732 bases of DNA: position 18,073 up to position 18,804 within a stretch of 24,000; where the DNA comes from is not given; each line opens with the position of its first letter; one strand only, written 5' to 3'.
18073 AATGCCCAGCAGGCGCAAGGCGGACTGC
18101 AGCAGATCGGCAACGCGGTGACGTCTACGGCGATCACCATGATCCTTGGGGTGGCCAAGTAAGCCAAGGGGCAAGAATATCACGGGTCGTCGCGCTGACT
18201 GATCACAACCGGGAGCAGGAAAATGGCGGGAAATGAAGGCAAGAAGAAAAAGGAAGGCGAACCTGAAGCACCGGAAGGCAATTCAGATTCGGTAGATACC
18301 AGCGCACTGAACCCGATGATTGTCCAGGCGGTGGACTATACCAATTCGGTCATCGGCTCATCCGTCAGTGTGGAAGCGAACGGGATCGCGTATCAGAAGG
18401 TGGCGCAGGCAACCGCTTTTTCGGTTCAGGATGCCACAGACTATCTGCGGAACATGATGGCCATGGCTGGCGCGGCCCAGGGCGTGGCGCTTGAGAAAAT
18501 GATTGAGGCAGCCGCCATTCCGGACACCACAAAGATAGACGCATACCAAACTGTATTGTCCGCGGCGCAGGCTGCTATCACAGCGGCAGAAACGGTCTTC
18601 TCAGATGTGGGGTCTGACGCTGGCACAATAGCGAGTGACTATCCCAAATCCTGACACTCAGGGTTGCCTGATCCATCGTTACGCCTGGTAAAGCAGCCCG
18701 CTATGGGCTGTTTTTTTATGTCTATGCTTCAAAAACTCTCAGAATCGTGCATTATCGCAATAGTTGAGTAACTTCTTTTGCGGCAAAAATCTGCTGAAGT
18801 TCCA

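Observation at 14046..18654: Ten-gene RebB-family array: an unusually large R-body (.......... body) locus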

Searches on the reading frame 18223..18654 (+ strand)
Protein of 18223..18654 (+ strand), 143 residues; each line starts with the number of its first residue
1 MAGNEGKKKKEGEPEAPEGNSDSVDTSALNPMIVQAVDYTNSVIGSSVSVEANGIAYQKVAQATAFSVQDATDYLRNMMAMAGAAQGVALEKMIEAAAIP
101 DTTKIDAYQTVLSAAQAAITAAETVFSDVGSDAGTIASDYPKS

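Call 3: search_protein_families(library=pfam, max_evalue=1, proteins=[window:18223-18654:+])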
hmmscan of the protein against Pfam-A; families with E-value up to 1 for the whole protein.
window:18223-18654:+ (143 aa): 1 family
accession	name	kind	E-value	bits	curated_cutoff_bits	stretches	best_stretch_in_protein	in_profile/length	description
PF09105.16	SelB-wing_1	-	0.081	13.1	25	1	53-83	16-45/59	Elongation factor SelB, winged helix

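Call 23: search_protein_families(library=ncbifam, max_evalue=0.1, proteins=[window:18223-18654:+])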
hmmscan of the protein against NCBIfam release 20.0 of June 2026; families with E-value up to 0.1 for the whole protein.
window:18223-18654:+ (143 aa): 1 family
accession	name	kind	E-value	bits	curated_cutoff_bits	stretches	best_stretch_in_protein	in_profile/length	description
NF002264.0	PRK01194.1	equivalog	0.038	13.9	250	1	43-138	61-152/185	V-type ATP synthase subunit E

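Call 28: find_homologous_proteins(query=A2, max_evalue=0.001)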
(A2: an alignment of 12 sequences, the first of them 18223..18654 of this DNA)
Query A2 (12 sequences) (143 aa, profile of the alignment): 153 proteins with E <= 0.001 among 8000 candidates; the best 120 are listed.
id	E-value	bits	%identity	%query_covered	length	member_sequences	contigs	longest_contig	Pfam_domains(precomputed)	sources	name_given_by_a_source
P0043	9.0e-47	176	53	35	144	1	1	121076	-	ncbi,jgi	ncbi:MAG: hypothetical protein ABSD74_06250 [Rhizomicrobium sp.]|jgi:hypothetical protein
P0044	1.6e-43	166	38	62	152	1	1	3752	-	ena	-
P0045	8.1e-43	164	38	62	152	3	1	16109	-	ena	-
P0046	8.7e-43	164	55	86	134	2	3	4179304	-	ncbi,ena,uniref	ncbi:hypothetical protein [Kordiimonas sp.]|uniref:hypothetical protein n=1 Tax=Kordiimonas sp. TaxI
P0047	9.9e-43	163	39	62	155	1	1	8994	-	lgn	-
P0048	6.2e-42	161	36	85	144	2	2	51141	-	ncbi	ncbi:MAG: hypothetical protein ACREHE_07200 [Rhizomicrobium sp.]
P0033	1.5e-41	159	98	100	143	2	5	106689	-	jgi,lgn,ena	-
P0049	2.0e-41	159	52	92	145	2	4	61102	-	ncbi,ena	-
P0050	2.4e-41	159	47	80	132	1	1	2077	-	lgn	-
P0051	3.9e-41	158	60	28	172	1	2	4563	-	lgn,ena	-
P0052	4.0e-41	158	46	79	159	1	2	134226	-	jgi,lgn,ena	-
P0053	4.7e-41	158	35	62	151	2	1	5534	-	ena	-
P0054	5.4e-41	158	36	83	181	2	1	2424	-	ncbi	-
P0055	6.2e-41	158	40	62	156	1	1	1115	-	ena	-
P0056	7.1e-41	157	55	28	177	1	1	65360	-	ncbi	-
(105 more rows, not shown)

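Call 65: search_dna_similar(query=window:18223-18654:+, collection=plasmids, mode=protein, max_evalue=0.001, max_rows=20)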
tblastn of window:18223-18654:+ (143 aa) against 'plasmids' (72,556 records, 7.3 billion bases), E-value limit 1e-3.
Records with a match: 9; places in all: 9; records where one place covers at least 80% of the query: 8.
Best place of each record, by identity: <60% 9.
By first word of the organism name: Azospirillum 7; Ralstonia 1; Eleftheria 1.
By predicted mobility (MOB-suite, as given by PLSDB): non-mobilizable 8; mobilizable 1.
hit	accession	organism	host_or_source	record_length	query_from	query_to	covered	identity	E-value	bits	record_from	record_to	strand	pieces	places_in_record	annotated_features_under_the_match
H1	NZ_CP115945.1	Ralstonia syzygii R24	Syzygium aromaticum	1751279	22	141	84%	35.2%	4e-5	49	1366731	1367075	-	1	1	none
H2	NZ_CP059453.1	Azospirillum brasilense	Prokaryotes,soil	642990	29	143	80%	36.8%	3e-6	52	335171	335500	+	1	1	hypothetical protein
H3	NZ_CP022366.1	Azospirillum sp. TSH58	single cell,paddy soils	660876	29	143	80%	36.8%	3e-6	52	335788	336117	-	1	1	hypothetical protein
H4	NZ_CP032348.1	Azospirillum brasilense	soil sample,Agricultural field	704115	29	143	80%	36.8%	3e-6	52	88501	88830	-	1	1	hypothetical protein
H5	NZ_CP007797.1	Azospirillum argentinense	Triticum aestivum L.,Root,wheat ...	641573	29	143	80%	36.8%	5e-6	52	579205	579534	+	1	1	hypothetical protein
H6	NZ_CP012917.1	Azospirillum brasilense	Digitaria eriantha,microbe,root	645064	29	143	80%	36.8%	5e-6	52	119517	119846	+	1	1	hypothetical protein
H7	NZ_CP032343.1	Azospirillum brasilense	soil sample,Agricultural field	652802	29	143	80%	36.8%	5e-6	52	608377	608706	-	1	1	hypothetical protein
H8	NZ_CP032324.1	Azospirillum argentinense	soil sample,Agricultural field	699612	29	143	80%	36.8%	5e-6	52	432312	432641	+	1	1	hypothetical protein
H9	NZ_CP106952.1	Eleftheria terrae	soil sample,soil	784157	35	141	75%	35.7%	8e-4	45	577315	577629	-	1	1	hypothetical protein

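Call 66: get_annotated_region(hit=H2, flank=8000)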
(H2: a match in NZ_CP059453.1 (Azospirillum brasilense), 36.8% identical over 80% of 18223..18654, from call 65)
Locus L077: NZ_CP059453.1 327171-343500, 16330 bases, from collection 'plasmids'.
description: Azospirillum brasilense strain 2020WEIHUA_K plasmid unnamed4, complete sequence
organism: Azospirillum brasilense (NCBI taxid 192)
taxonomy: Bacteria; Pseudomonadota; Alphaproteobacteria; Rhodospirillales; Azospirillaceae; Azospirillum; Azospirillum brasilense
host: -; source: Prokaryotes,soil; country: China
typing (MOB-suite, as given by PLSDB): non-mobilizable
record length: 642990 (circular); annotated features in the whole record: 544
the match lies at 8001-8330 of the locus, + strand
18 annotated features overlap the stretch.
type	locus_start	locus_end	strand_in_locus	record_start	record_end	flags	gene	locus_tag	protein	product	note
CDS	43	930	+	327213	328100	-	motA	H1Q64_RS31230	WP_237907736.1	flagellar motor stator protein MotA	-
CDS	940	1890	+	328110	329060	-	-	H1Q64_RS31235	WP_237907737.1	flagellar motor protein MotB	-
CDS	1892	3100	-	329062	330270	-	-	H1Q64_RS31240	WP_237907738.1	arabinose transporter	GO:0055085 - transmembrane transport [Evidence IEA]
CDS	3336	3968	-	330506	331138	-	-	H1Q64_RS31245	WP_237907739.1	DUF2239 family protein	-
CDS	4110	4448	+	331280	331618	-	-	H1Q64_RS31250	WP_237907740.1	GIY-YIG nuclease family protein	-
CDS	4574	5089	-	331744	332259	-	-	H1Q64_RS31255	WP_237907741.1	YitT family protein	-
CDS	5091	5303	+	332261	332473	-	-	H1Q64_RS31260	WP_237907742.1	hypothetical protein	-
CDS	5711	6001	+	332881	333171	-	-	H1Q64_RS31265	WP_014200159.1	RebB family R body protein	-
CDS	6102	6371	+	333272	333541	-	-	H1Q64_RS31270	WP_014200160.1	RebB family R body protein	-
CDS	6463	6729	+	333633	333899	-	-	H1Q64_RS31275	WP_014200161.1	RebB family R body protein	-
CDS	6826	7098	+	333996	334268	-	-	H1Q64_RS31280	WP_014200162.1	RebB family R body protein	-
CDS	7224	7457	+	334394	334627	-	-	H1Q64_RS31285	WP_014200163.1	RebB family R body protein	-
CDS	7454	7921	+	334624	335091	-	-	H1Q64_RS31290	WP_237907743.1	RebB family R body protein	-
CDS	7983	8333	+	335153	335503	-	-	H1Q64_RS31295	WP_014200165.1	hypothetical protein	-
CDS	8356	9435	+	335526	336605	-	-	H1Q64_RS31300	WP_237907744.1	hypothetical protein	-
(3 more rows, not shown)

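Call 69: search_protein_families(library=pfam, max_evalue=0.1, proteins=[L077:8356-9435:+, L077:7983-8333:+, L077:7454-7921:+, L077:7224-7457:+, L077:9681-10097:+, L077:5711-6001:+])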
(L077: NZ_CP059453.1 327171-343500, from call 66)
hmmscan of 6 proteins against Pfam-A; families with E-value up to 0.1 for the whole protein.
L077:8356-9435:+ (359 aa): 0 families

L077:7983-8333:+ (116 aa): 1 family
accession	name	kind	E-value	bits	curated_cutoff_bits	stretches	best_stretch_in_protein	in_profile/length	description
PF07577.16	DUF1547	-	0.02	15.7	25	0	3-35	24-56/60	Domain of Unknown Function (DUF1547)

L077:7454-7921:+ (155 aa): 2 families
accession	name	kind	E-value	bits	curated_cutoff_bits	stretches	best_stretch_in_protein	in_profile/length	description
PF11747.13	RebB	-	1.1e-20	73.9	24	1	11-75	1-65/68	Killing trait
PF00353.25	HemolysinCabind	-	0.0033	17.8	23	1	117-151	2-36/36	RTX calcium-binding nonapeptide repeat (4 copies)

L077:7224-7457:+ (77 aa): 1 family
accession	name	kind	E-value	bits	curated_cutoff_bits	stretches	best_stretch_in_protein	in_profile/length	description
PF11747.13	RebB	-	5.4e-13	49.3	24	1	20-75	12-67/68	Killing trait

L077:9681-10097:+ (138 aa): 1 family
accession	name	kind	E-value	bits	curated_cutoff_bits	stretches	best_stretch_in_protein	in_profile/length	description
PF10152.14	CCDC53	-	0.059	14.3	24.6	1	36-120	25-109/147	Subunit CCDC53 of WASH complex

L077:5711-6001:+ (96 aa): 1 family
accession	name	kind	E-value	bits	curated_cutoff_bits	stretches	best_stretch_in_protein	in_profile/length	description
PF11747.13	RebB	-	1.6e-31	108.6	24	1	11-78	1-68/68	Killing trait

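Call 71: search_protein_representatives(alignment_id=A3)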
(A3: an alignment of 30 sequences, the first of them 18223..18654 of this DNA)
Query: 30 sequences, 149 profile positions. Proteins with E-value up to 0.001 (for the whole library): 320; up to 1e-10: 154; up to 1e-30: 35. The best 150 are listed.
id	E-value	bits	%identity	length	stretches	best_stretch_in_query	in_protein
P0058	3.6e-52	192.5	-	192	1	10-148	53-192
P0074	3.7e-47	176.3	-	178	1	9-148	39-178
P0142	2.2e-46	173.7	-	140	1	12-148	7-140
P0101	3.3e-44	166.7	-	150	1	1-147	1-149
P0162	6.5e-44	165.8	-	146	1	1-147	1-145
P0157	4.5e-41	156.5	-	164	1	1-148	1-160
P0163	4.6e-40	153.3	-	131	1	22-147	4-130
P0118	1.9e-39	151.2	-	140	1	21-147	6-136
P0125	9.5e-39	149.0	-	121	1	27-148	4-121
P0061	1.0e-38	148.9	-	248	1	14-148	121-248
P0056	1.9e-38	148.0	-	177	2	53-147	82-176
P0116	4.5e-38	146.8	-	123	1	25-148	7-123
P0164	6.4e-38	146.3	-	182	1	13-148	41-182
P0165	4.0e-36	140.5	-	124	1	21-147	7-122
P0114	4.4e-36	140.4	-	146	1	21-147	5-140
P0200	2.6e-20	89.1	-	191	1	17-108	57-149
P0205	1.9e-18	83.1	-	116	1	25-147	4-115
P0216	1.9e-16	76.6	-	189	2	47-147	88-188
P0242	3.9e-14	69.1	-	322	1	25-82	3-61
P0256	1.7e-13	67.1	-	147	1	25-148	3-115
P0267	1.2e-12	64.3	-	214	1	57-147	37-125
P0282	1.6e-11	60.6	-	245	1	17-147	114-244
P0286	2.5e-11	60.0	-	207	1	11-147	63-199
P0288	3.1e-11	59.7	-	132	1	15-147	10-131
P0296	6.6e-11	58.6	-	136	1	37-147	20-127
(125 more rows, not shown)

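Call 72: list_cluster_members(proteins=[P0205, P0242, P0267, P0282, P0286, P0216, P0256, P0296, P0288, P0200])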
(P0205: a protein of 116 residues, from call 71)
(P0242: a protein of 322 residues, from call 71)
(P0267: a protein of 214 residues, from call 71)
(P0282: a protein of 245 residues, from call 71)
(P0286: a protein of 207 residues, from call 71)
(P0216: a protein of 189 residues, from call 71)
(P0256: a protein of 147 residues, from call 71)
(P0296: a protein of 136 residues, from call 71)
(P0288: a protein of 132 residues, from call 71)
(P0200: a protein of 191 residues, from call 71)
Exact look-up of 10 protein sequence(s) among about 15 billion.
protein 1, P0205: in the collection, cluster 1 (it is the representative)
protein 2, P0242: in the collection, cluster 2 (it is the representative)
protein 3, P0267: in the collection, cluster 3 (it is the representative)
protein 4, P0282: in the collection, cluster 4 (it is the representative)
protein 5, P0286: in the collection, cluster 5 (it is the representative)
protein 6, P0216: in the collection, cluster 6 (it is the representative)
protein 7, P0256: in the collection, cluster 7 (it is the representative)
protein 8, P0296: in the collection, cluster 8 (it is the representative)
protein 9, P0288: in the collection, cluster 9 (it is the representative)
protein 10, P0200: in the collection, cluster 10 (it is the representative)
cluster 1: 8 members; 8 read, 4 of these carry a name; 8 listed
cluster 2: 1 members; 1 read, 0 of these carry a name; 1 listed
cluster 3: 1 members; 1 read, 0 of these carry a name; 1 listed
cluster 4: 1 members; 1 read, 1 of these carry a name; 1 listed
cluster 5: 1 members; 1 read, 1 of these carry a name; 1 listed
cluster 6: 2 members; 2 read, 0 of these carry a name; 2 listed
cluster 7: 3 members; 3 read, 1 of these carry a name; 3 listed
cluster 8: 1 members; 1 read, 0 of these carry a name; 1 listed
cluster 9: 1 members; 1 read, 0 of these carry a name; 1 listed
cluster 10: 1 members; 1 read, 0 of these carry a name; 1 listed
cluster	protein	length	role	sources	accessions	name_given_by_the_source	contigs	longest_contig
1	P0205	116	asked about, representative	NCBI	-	-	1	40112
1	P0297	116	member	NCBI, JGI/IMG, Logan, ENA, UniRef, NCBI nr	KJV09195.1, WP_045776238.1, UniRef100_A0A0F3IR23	hypothetical protein VZ95_13025 [Elstera litoralis] | Killing trait domain-containing protein n=1 Tax=Elstera litoralis TaxID=552518 ... | hypothetical protein [Elstera litoralis]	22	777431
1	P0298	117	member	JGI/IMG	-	hypothetical protein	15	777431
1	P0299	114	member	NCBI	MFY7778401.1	MAG: hypothetical protein ACOVQ8_08965, partial [Elstera sp.]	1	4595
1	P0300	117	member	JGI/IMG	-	hypothetical protein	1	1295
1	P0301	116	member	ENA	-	-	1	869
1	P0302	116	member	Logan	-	-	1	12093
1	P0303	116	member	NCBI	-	-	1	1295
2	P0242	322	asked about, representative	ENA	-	-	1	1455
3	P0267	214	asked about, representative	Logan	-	-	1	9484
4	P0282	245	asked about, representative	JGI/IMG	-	hypothetical protein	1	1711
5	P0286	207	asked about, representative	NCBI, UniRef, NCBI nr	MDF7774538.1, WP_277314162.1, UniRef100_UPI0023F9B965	RebB family R body protein [Sphingomonas sp. AOB5] | RebB family R body protein n=1 Tax=Sphingomonas sp. AOB5 TaxID=3034017 RepID=UPI0023F9B965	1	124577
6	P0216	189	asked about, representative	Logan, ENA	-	-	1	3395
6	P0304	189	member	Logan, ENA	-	-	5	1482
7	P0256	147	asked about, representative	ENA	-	-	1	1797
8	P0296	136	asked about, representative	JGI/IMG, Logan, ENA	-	-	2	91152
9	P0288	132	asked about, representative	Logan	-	-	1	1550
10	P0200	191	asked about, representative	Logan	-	-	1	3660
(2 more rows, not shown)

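Call 73: predict_structure(alignment_id=A3)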
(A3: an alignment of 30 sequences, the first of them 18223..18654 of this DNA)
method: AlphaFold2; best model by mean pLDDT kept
length: 143 residues; sequences in the alignment: 30
mean_pLDDT: 84.0   pTM: 0.61
mean pLDDT of the five models: 84.0, 83.6, 81.9, 81.8, 80.9
residues with pLDDT >= 90: 74; 70-90: 45; 50-70: 15; < 50: 9
segments of 3 or more residues with pLDDT < 50: 1-3, 5-7
pLDDT, mean of each block of 10 residues (from residue 1): 47 55 72 81 76 86 95 98 97 93 92 97 97 92 75
secondary structure, 60 per line:
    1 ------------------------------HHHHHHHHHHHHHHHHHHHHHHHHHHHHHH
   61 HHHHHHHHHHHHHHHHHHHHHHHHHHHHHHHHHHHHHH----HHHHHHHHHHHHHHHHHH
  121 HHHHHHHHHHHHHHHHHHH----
elements in order: H31-98 H103-139

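Call 76: fold_search(model_id=the predicted structure, library=pdb)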
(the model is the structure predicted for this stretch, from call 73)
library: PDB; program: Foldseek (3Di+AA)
matches with E <= 10: 316; with E <= 0.001: 0
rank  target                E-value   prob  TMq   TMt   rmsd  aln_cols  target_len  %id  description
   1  6ixf_A                3.5e-01  0.87  0.39  0.28   6.0       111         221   18  Crystal structure of SeMet apo SH3BP5 (P41) (released 2019-03-20)
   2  6ixv_A                4.7e-01  0.85  0.42  0.30   5.6       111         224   18  Crystal structure of SH3BP5-Rab11a (released 2019-03-20)
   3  7w7z                  6.6e-01  0.30  0.26  0.26  23.1       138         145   15  Crystal Structure of human Focal Adhesion Targeting (FAT) domain of the Focal Adhesion Kinase (released 2022-12-21)
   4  6djl_B                7.4e-01  0.72  0.41  0.29   5.9       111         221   19  Crystal structure of the Rab11 GEF SH3BP5 bound to nucleotide free Rab11A (released 2018-09-26)
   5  3tul_B                7.4e-01  0.60  0.37  0.39  23.9       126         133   20  Crystal structure of N-terminal region of Type III Secretion Major Translocator SipB (residues 82-226) (released 2012-02-15)
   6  9j3d_D                7.4e-01  0.54  0.25  0.14   6.2        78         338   18  Cryo-EM structure of TMexCD1-TOprJ1 (released 2025-08-13)
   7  6ixg_B                7.8e-01  0.63  0.37  0.27   7.0       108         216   19  Crystal structure of native apo SH3BP5 (P41) (released 2019-03-20)
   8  1k04                  7.8e-01  0.47  0.35  0.35  25.1       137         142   16  Crystal Structure of the Focal Adhesion Targeting Domain of Focal Adhesion Kinase (released 2002-01-30)
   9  6ixg_A                8.3e-01  0.35  0.30  0.21   8.7       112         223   15  Crystal structure of native apo SH3BP5 (P41) (released 2019-03-20)
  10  6ixe                  9.3e-01  0.82  0.45  0.32   6.1       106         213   15  Crystal structure of SeMet apo SH3BP5 (I41) (released 2019-03-20)
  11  5da9_A                1.1e+00  0.87  0.40  0.16   3.4        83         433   11  ATP-gamma-S bound Rad50 from Chaetomium thermophilum in complex with the Rad50-binding domain of Mre11 (released 2016-03-02)
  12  3tul_D                1.1e+00  0.51  0.36  0.41  21.6       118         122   16  Crystal structure of N-terminal region of Type III Secretion Major Translocator SipB (residues 82-226) (released 2012-02-15)
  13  6djl_E                1.2e+00  0.57  0.41  0.29   5.8       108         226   19  Crystal structure of the Rab11 GEF SH3BP5 bound to nucleotide free Rab11A (released 2018-09-26)
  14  2ch7_B                1.3e+00  0.44  0.35  0.18  13.2       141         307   20  Crystal structure of the cytoplasmic domain of a bacterial chemoreceptor from Thermotoga maritima (released 2006-04-18)
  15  6ixf_B                1.4e+00  0.57  0.41  0.30   6.2       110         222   18  Crystal structure of SeMet apo SH3BP5 (P41) (released 2019-03-20)
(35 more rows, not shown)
